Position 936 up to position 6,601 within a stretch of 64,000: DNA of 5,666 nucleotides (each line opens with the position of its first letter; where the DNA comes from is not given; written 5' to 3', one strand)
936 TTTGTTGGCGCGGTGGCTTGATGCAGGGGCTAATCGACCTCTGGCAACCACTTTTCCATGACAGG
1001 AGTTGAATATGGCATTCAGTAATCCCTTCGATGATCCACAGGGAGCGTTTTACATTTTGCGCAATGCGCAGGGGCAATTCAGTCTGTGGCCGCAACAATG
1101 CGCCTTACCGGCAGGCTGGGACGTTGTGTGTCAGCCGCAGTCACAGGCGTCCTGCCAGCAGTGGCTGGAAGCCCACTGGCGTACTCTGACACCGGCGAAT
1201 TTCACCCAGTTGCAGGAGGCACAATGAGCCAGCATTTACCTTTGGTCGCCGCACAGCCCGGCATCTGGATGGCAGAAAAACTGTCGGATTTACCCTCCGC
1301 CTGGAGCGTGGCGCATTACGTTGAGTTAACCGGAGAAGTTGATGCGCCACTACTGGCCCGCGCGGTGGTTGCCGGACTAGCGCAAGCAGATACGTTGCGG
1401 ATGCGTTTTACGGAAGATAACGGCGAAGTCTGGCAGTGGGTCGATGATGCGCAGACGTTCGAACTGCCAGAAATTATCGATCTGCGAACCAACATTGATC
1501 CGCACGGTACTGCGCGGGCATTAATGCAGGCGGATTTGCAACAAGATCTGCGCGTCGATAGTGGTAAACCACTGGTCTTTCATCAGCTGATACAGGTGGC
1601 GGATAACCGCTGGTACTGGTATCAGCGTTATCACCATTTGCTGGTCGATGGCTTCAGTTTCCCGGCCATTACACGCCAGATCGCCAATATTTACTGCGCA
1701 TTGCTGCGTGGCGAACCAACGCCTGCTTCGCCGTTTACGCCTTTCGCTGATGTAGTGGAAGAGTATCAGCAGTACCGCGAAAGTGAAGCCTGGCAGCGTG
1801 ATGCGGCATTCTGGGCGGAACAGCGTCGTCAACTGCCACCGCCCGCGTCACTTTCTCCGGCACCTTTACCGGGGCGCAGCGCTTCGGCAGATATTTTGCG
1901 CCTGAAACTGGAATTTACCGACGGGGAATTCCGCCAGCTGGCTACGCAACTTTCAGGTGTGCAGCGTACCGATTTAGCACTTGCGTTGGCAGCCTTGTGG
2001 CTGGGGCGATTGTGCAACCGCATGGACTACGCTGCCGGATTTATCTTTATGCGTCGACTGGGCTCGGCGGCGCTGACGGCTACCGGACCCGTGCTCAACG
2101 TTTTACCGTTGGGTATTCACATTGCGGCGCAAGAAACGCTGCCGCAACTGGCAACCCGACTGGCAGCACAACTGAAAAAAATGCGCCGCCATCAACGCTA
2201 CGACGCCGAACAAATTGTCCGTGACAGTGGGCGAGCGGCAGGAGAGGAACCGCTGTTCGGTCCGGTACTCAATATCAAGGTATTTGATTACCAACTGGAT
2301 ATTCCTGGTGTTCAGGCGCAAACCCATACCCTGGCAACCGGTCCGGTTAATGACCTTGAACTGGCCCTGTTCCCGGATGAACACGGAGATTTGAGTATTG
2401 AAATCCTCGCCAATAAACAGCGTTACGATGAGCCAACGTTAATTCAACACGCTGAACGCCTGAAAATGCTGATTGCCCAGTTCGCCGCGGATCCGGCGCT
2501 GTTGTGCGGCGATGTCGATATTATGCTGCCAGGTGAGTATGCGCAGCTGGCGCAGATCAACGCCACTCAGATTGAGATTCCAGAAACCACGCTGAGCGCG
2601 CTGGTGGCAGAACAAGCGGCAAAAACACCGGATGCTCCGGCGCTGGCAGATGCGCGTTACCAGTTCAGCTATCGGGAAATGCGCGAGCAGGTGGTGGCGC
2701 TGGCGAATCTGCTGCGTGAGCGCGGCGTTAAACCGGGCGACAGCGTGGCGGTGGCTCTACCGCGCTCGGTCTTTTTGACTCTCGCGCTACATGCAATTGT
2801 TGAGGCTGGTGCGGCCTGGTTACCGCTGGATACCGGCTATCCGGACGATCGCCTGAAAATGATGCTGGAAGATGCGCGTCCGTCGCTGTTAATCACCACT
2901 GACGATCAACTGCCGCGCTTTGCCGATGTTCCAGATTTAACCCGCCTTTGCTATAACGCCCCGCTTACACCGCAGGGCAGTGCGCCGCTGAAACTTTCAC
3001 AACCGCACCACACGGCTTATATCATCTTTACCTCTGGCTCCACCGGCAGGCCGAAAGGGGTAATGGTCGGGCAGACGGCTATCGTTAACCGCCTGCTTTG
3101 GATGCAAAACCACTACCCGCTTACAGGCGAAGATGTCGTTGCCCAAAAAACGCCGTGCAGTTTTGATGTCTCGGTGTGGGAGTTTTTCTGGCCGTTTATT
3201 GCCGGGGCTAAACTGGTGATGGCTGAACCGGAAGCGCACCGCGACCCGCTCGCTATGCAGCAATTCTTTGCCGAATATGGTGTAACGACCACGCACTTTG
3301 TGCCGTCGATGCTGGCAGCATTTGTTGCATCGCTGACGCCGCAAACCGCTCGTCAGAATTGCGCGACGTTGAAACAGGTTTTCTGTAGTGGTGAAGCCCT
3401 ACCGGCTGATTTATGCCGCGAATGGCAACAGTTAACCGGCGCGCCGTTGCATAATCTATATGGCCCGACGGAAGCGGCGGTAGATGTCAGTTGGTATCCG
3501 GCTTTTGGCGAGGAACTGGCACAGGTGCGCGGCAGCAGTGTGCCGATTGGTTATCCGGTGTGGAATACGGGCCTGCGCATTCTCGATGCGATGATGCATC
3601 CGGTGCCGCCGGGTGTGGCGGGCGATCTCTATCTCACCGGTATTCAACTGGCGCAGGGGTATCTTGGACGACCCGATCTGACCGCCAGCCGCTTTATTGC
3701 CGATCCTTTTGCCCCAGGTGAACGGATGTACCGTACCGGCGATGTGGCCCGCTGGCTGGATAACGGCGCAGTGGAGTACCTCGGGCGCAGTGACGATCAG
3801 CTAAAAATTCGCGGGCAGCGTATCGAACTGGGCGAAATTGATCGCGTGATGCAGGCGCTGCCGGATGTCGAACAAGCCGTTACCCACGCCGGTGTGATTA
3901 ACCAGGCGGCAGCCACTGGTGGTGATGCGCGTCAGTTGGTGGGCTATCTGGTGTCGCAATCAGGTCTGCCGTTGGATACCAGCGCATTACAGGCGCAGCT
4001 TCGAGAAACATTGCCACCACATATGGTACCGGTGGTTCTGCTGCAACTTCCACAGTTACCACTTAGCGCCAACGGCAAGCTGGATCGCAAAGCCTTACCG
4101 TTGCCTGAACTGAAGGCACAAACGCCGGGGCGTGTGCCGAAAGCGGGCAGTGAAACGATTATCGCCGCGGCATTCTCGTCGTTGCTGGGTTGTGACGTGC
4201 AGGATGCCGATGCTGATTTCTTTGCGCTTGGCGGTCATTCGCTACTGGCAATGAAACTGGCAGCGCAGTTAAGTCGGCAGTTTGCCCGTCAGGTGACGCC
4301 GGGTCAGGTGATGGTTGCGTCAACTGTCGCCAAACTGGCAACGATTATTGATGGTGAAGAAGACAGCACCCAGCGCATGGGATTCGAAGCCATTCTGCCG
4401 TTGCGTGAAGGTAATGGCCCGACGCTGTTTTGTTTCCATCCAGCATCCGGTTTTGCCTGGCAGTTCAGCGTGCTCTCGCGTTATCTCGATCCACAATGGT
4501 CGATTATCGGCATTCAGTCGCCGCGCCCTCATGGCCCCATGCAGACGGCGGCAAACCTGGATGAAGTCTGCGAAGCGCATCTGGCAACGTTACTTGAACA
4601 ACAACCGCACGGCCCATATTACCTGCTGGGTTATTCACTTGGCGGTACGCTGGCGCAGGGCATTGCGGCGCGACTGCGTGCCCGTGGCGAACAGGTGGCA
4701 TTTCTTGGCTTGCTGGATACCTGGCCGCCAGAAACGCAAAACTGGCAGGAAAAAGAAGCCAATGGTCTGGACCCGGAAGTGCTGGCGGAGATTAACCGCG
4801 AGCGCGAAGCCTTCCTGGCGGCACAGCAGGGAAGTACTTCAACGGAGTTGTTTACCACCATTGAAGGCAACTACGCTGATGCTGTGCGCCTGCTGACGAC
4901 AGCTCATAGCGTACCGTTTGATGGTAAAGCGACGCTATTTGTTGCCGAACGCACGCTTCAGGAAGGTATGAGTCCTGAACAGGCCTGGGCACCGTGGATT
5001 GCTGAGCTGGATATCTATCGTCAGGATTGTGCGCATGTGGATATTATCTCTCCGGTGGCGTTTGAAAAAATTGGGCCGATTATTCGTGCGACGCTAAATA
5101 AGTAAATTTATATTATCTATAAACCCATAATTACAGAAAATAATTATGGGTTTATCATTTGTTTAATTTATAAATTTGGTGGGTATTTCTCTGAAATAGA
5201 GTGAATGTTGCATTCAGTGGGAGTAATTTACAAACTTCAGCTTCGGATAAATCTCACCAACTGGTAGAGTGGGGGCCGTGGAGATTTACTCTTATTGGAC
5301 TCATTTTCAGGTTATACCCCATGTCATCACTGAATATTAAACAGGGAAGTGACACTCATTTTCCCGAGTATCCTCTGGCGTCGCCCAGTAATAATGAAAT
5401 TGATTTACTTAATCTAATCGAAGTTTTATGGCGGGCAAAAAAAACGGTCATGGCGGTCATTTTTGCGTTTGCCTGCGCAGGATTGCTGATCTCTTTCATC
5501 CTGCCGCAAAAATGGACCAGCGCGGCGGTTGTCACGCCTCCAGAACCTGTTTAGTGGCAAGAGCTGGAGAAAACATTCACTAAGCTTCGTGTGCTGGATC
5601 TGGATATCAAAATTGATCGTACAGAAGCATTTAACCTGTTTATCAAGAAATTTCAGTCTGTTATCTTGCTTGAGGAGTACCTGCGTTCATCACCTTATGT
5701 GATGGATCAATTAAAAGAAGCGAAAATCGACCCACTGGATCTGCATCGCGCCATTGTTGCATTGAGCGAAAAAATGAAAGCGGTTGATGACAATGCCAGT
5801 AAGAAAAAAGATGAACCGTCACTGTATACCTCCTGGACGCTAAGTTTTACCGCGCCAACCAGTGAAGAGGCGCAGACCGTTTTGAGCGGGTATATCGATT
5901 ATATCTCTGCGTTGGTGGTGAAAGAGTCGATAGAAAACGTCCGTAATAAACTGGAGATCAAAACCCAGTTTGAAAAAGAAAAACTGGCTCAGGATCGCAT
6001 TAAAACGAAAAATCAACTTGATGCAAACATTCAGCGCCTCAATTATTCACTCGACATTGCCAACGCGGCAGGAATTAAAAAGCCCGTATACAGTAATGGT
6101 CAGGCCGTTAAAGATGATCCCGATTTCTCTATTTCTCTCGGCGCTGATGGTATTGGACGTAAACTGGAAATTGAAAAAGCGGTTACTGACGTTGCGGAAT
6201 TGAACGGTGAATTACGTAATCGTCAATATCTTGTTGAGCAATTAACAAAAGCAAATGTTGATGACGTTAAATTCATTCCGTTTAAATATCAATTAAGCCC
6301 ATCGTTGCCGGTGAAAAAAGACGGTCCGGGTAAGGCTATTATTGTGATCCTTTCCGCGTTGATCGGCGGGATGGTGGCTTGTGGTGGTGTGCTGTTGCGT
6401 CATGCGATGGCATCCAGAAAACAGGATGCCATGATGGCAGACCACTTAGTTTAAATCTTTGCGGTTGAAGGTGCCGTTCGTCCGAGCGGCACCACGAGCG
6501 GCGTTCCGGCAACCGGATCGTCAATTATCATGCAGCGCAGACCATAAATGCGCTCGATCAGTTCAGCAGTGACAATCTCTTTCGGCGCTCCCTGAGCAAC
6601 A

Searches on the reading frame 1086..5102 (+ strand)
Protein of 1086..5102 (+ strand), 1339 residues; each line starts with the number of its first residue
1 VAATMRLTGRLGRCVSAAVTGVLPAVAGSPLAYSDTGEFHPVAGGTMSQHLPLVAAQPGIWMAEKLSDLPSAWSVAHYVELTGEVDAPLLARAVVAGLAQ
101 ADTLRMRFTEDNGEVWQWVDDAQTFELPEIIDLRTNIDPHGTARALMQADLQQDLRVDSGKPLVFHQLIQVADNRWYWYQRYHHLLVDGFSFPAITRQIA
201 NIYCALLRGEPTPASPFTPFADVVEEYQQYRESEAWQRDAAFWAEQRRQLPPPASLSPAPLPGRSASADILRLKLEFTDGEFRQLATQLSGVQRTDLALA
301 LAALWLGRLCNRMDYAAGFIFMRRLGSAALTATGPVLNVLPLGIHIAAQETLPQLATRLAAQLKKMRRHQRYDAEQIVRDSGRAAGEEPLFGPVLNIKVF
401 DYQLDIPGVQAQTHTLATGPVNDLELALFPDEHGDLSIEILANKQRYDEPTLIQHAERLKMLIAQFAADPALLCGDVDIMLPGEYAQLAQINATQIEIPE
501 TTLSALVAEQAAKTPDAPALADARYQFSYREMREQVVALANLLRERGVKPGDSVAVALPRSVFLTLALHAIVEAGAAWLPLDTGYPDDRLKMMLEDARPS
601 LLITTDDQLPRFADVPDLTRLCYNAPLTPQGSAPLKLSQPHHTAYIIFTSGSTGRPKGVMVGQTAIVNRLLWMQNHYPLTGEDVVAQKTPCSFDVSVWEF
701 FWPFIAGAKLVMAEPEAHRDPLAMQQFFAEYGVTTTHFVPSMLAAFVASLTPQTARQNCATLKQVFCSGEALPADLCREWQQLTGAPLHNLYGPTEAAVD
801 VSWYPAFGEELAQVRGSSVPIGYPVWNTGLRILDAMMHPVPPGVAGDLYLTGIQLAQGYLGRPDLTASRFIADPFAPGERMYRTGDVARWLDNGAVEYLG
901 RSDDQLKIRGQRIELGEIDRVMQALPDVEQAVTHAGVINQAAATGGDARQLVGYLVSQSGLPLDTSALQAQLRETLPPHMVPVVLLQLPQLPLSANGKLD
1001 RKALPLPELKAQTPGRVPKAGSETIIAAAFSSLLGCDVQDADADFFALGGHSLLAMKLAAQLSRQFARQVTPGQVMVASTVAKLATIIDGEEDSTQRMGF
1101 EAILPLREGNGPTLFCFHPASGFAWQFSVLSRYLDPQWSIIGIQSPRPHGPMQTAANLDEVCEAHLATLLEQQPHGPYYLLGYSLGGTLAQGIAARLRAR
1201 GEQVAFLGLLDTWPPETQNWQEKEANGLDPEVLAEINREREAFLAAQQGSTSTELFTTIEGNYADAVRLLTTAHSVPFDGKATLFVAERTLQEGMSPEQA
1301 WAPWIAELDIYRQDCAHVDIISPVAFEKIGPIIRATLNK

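Call 84: search_protein_families(library=ncbifam, proteins=[window:1086-5102:+])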
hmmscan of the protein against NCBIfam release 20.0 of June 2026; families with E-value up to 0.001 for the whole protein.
window:1086-5102:+ (1339 aa): 104 families (the best 25 are shown)
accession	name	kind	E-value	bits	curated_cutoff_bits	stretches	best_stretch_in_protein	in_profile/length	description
NF007605.2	PRK10252.1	equivalog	0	2806.6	2400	1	48-1338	1-1292/1292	enterobactin non-ribosomal peptide synthetase EntF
NF038078.1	NRPS_MxcG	equivalog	1.6e-187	625.5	2300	1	49-1097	3-1050/1442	myxochelin non-ribosomal peptide synthetase MxcG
NF004282.0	PRK05691.1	subfamily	1.3e-185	618.8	4090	1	46-1089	671-1706/4334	non-ribosomal peptide synthase/polyketide synthase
NF041803.1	NRPS_SolG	exception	3.9e-147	491.7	2200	1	367-1084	422-1151/1163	solanimycin non-ribosomal peptide synthetase SolG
TIGR01733.1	AA-adenyl-dom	subfamily_domain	8.1e-127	423.4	317.4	1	528-932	1-408/409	amino acid adenylation domain-containing protein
NF047350.1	aureusi_NRPS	equivalog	1.9e-108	363.3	2500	1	71-1093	17-980/2373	aureusimine non-ribosomal peptide synthetase AusA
NF003417.0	PRK04813.1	subfamily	3.8e-70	236.9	476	1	507-1004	9-499/505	D-alanine--poly(phosphoribitol) ligase subunit DltA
TIGR01734.1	D-ala-DACP-lig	equivalog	5.6e-69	233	559.85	1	507-1004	6-498/504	D-alanine--poly(phosphoribitol) ligase subunit DltA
TIGR03443.1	alpha_am_amid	equivalog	1.7e-65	221.2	1030.1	3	640-934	414-732/1390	L-aminoadipate-semialdehyde dehydrogenase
NF004837.0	PRK06187.1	subfamily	6.2e-56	189.7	476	1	501-1004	8-518/531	long-chain-fatty-acid--CoA ligase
TIGR03098.1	ligase_PEP_1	hypoth_equivalog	3.8e-51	174.1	592.35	2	623-1004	145-514/517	acyl-CoA ligase (AMP-forming), exosortase A system-associated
NF004822.0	PRK06178.1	equivalog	6.4e-44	150.5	782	2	634-1004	206-563/571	acyl-CoA synthetase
NF052269.1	Staph_lig_FadD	equivalog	4.6e-41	140.7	650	1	514-1004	13-489/499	long-chain-fatty-acid--CoA ligase FadD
NF005702.0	PRK07514.1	subfamily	3.2e-40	137.9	558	1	505-1004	7-496/506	malonyl-CoA synthase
NF006181.0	PRK08314.1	subfamily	1.2e-39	136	705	2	634-1004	197-550/563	long-chain-fatty-acid--CoA ligase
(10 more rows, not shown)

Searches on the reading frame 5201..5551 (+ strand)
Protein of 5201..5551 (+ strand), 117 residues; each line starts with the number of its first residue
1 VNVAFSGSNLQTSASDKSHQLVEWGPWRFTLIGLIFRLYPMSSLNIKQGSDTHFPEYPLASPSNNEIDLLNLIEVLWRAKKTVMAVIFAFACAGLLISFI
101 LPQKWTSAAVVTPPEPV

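Call 84: search_protein_families(library=ncbifam, proteins=[window:5201-5551:+])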
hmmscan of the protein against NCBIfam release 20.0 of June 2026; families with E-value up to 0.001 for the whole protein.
window:5201-5551:+ (117 aa): 3 families
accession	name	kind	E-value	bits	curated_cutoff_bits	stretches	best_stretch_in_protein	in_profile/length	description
NF007699.1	PRK10381.1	equivalog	2.1e-31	109.1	300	1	41-116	1-76/368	LPS O-antigen length regulator Wzz(fepE)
NF012015.1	PRK15471.1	equivalog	3.6e-09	36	267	1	63-115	14-66/325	LPS O-antigen chain length determinant protein WzzB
NF008645.0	PRK11638.1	equivalog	4.4e-08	32.6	332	1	62-114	12-64/349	ECA polysaccharide chain length modulation protein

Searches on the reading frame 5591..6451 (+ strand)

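Call 84: search_protein_families(library=ncbifam, proteins=[window:5591-6451:+])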
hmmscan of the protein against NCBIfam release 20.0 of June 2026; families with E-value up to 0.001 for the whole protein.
window:5591-6451:+ (287 aa): 3 families
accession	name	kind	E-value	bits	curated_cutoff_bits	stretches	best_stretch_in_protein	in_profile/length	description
NF007699.1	PRK10381.1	equivalog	1.1e-140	468.7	300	1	1-278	91-368/368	LPS O-antigen length regulator Wzz(fepE)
NF012015.1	PRK15471.1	equivalog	1.2e-25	90.2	267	1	80-277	130-323/325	LPS O-antigen chain length determinant protein WzzB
NF008645.0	PRK11638.1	equivalog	1e-13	51.2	332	1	82-271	160-346/349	ECA polysaccharide chain length modulation protein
